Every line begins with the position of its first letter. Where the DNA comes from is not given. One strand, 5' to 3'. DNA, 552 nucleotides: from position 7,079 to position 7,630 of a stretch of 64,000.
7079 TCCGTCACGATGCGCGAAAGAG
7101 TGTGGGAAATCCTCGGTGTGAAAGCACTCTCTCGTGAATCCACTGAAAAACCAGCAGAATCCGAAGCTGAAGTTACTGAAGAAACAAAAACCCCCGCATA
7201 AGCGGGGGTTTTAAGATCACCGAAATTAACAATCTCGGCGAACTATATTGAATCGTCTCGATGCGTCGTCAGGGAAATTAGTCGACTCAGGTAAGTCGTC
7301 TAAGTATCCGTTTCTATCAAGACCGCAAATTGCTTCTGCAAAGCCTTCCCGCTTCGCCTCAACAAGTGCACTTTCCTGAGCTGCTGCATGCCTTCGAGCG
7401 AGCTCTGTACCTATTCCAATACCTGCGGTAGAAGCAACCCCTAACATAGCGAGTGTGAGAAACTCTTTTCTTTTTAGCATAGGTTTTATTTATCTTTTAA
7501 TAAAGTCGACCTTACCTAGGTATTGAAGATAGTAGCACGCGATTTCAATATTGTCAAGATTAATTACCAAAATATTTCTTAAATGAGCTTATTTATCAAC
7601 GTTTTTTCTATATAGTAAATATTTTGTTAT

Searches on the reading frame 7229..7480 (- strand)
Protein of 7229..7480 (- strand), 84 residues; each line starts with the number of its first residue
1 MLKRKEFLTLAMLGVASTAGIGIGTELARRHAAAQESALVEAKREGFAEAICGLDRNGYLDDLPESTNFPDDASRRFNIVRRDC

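Call 7: search_protein_families(library=pfam, proteins=[window:7229-7480:-], max_evalue=0.01)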
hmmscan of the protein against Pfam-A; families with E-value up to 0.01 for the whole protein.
window:7229-7480:- (84 aa): 0 families
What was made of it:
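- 7226..7480 (-): sORF84, the divergent partner of P1 (84 aa, N-terminal hydrophobic segment, no Pfam family). No Pfam hit (call 7).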
